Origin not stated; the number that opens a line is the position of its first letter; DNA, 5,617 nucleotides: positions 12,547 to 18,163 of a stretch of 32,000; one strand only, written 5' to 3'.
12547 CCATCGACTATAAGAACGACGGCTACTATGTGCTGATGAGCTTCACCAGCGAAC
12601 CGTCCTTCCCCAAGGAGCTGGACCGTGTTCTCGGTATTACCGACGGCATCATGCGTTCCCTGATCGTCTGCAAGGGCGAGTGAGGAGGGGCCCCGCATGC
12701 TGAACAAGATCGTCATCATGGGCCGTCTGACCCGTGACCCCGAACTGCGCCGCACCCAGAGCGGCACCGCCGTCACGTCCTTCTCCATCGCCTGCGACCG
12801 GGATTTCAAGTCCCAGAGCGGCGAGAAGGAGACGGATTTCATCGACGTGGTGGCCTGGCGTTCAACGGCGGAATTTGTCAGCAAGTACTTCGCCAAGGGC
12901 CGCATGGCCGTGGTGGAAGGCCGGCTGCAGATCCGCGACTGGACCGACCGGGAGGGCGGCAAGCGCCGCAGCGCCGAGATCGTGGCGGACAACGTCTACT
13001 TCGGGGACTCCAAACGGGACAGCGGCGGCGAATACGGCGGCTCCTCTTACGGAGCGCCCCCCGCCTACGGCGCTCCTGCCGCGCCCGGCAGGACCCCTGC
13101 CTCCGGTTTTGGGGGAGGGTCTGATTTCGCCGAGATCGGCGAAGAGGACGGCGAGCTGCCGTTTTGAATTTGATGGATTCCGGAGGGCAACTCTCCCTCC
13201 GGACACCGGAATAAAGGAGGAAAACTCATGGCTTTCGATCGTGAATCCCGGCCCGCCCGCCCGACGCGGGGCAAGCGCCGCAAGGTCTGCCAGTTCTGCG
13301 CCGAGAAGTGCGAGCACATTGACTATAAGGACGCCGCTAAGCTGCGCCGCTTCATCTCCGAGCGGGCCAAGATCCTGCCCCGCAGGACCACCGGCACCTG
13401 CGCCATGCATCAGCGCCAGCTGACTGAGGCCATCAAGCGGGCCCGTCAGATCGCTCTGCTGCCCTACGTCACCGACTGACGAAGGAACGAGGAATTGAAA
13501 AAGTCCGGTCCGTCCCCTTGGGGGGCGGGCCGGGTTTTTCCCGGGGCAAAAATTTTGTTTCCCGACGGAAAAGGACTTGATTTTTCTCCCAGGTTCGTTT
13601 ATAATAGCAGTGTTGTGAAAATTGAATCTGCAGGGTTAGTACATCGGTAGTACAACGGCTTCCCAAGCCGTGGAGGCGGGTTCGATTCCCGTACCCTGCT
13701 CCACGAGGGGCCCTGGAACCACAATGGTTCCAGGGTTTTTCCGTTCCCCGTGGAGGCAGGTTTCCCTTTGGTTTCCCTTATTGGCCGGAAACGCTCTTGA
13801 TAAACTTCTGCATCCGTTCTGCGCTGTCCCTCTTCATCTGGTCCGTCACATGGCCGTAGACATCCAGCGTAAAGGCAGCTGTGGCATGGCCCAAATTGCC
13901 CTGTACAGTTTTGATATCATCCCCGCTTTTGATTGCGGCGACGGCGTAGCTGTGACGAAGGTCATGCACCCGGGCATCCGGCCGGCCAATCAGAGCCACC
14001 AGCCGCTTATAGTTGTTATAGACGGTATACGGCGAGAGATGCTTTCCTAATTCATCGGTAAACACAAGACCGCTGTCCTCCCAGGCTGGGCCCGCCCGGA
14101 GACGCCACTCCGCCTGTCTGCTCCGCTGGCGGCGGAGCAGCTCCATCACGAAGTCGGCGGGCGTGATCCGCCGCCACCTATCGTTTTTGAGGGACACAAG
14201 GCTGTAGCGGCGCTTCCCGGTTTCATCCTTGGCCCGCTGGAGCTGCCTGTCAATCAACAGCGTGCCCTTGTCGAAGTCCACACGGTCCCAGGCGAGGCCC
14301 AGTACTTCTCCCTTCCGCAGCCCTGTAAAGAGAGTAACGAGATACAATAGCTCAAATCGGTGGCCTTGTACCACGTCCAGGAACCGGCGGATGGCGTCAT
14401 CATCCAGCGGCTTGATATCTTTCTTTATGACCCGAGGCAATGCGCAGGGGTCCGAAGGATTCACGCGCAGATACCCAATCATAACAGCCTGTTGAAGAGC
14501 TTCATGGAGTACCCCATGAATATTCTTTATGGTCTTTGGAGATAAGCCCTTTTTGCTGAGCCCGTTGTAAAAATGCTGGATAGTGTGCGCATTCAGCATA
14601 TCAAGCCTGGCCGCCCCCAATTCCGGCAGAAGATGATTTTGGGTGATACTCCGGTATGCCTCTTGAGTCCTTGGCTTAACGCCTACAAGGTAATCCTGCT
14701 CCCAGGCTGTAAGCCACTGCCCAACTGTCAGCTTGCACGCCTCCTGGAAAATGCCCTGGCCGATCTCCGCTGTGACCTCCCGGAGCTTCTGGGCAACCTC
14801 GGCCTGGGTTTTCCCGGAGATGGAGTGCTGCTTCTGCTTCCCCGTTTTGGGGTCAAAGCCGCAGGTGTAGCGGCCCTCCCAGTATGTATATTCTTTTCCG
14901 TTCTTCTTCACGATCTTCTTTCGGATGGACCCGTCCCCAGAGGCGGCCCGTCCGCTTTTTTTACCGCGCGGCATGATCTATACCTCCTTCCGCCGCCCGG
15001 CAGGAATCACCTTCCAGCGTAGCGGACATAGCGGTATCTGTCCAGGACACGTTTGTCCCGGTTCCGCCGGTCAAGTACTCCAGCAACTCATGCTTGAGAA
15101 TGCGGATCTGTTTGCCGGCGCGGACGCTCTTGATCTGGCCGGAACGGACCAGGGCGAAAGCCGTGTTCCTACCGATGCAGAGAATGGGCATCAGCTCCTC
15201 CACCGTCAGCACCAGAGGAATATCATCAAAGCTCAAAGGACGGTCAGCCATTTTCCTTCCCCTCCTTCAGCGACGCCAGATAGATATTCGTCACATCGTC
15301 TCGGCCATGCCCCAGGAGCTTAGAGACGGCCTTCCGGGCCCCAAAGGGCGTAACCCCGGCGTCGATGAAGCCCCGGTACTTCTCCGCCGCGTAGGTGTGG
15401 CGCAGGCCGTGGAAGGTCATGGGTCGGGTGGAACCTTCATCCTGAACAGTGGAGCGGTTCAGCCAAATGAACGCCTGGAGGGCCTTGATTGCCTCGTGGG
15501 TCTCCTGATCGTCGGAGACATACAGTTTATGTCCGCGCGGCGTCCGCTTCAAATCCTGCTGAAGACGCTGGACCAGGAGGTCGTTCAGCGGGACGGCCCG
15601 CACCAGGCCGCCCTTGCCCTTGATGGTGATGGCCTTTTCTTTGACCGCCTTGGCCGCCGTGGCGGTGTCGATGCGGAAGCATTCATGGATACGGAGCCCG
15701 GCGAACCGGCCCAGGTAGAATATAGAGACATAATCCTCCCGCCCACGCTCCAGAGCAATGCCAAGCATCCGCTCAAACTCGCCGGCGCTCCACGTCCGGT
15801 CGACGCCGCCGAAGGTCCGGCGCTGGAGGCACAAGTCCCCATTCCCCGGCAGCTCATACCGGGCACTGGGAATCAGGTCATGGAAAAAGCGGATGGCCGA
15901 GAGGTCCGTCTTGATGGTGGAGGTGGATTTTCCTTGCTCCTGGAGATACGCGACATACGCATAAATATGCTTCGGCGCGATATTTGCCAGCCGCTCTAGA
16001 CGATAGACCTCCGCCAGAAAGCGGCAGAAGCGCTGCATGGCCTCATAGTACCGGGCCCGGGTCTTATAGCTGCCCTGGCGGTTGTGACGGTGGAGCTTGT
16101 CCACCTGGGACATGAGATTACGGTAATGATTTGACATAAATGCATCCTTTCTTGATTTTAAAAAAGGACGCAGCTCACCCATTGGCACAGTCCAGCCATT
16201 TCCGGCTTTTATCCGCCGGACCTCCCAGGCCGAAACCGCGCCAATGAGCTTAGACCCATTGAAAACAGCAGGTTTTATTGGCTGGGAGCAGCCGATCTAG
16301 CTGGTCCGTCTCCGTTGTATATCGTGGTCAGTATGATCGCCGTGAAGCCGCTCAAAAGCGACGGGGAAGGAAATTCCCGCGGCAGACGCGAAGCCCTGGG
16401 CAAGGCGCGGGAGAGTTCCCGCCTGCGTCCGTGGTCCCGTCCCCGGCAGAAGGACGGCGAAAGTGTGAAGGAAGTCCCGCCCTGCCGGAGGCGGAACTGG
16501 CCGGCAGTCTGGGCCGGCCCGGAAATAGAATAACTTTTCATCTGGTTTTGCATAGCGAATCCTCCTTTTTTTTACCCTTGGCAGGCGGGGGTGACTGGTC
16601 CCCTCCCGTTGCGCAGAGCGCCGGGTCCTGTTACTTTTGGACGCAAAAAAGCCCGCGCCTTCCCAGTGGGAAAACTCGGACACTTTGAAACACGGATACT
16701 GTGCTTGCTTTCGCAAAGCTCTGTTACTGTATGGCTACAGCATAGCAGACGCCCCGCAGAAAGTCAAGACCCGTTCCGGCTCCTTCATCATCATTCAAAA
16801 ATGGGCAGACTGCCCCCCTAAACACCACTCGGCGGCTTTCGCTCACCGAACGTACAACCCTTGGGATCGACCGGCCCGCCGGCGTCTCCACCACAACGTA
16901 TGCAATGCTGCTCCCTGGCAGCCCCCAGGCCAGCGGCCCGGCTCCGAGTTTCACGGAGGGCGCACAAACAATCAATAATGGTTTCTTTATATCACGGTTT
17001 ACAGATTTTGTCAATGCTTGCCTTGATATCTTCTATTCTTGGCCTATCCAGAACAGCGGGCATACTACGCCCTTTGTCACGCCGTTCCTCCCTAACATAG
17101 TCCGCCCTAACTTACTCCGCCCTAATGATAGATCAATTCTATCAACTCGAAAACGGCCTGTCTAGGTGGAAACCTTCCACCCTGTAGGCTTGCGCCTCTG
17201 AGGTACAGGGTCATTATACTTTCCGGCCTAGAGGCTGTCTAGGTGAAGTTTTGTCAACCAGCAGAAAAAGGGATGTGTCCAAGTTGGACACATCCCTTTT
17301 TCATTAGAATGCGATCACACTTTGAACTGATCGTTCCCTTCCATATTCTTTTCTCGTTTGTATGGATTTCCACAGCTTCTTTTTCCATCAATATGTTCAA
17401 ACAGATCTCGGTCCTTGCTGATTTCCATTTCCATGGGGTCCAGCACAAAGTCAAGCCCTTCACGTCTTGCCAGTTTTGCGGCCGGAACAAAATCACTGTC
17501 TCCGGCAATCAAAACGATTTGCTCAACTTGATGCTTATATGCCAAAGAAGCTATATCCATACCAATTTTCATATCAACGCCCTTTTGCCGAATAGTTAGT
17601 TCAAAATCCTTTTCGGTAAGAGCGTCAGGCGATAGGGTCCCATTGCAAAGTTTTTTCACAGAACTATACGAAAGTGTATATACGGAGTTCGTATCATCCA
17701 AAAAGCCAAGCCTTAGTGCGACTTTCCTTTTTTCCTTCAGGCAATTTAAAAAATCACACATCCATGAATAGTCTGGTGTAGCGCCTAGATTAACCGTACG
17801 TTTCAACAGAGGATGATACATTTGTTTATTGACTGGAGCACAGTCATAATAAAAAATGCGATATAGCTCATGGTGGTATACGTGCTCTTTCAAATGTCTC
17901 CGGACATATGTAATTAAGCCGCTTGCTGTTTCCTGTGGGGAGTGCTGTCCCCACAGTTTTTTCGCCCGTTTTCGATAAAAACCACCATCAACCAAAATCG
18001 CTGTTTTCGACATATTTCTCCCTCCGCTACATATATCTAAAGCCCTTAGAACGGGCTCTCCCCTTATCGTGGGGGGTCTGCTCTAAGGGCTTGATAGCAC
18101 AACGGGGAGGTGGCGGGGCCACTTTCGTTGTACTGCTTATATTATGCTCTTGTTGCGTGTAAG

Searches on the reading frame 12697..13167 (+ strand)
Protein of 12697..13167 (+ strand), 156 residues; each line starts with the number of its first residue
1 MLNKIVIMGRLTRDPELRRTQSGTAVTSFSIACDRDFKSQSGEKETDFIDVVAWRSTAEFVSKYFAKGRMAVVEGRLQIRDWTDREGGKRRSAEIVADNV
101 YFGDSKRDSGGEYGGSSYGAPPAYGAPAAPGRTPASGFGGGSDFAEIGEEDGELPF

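Call 31: search_protein_families(library=pfam, proteins=[window:12697-13167:+], max_evalue=0.01)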
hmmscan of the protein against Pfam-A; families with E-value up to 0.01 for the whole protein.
window:12697-13167:+ (156 aa): 1 family
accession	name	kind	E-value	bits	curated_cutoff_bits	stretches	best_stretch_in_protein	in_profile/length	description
PF00436.31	SSB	-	2e-34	118.2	26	1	2-102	1-103/104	Single-strand binding protein family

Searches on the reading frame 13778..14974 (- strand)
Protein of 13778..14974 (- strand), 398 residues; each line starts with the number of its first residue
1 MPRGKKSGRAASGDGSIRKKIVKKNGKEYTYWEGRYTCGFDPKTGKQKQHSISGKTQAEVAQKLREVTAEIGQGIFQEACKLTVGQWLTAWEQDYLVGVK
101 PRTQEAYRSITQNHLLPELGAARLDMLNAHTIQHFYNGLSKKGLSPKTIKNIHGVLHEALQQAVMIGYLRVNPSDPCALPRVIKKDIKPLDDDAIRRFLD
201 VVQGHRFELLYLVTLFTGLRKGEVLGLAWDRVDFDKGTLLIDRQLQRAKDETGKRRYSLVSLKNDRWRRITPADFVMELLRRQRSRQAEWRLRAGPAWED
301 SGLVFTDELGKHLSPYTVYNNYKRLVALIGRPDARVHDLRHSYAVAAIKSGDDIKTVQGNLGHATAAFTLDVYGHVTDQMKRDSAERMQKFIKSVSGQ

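Call 31: search_protein_families(library=pfam, proteins=[window:13778-14974:-], max_evalue=0.01)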
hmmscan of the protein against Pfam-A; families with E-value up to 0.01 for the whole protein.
window:13778-14974:- (398 aa): 4 families
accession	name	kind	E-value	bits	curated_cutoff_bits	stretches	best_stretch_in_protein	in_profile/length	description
PF00589.27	Phage_integrase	-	4.6e-21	75.8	27.1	1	190-379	3-171/172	Phage integrase family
PF14659.12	Phage_int_SAM_3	-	6.4e-10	39.6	22.6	1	83-139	1-57/58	Phage integrase, N-terminal SAM-like domain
PF14657.12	Arm-DNA-bind_4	-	0.00017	21.5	22.3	1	32-75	2-46/47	Arm DNA-binding domain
PF13102.12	Phage_int_SAM_5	-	0.0014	19.4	22.3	1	122-173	41-92/98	Phage integrase SAM-like domain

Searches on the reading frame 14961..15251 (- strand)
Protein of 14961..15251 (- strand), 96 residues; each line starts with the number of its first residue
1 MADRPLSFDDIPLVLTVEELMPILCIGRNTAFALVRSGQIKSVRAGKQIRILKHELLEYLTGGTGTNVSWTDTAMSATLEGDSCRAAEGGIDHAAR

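Call 31: search_protein_families(library=pfam, proteins=[window:14961-15251:-], max_evalue=0.01)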
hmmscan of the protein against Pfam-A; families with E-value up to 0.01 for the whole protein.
window:14961-15251:- (96 aa): 1 family
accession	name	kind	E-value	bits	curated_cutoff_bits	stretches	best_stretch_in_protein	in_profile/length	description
PF12728.13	HTH_17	-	2.1e-09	37.9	27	1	14-62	1-49/51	Helix-turn-helix domain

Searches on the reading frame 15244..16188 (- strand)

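Call 31: search_protein_families(library=pfam, proteins=[window:15244-16188:-], max_evalue=0.01)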
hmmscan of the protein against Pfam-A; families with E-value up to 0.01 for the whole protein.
window:15244-16188:- (314 aa): 5 families
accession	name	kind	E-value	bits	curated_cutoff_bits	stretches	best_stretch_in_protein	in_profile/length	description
PF02899.23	Phage_int_SAM_1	-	2.9e-11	43.9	22.3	1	36-104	11-77/83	Phage integrase, N-terminal SAM-like domain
PF00589.27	Phage_integrase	-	1.2e-10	41.9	27.1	1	162-308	33-170/172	Phage integrase family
PF12834.13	Phage_int_SAM_2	-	3.3e-09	37.6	22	1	25-101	4-80/91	Phage integrase, N-terminal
PF13495.12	Phage_int_SAM_4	-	6.2e-09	36.6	27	1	34-106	9-78/85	Phage integrase, N-terminal SAM-like domain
PF13102.12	Phage_int_SAM_5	-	0.00058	20.6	22.3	1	29-100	10-76/98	Phage integrase SAM-like domain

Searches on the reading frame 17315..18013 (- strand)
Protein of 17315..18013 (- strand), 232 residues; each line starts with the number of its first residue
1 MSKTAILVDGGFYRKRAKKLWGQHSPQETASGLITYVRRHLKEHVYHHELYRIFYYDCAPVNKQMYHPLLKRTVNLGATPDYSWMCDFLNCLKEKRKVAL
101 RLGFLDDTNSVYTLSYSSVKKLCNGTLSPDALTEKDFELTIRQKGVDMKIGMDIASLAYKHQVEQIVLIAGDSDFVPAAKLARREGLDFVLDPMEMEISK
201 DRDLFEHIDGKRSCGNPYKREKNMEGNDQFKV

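Call 6: search_protein_families(library=pfam, proteins=[window:17315-18013:-], max_evalue=0.01)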
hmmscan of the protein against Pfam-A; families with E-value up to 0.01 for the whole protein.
window:17315-18013:- (232 aa): 1 family
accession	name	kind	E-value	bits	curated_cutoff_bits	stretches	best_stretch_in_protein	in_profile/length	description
PF01936.24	NYN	-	5.1e-09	37.2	24.2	1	141-189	72-122/145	NYN domain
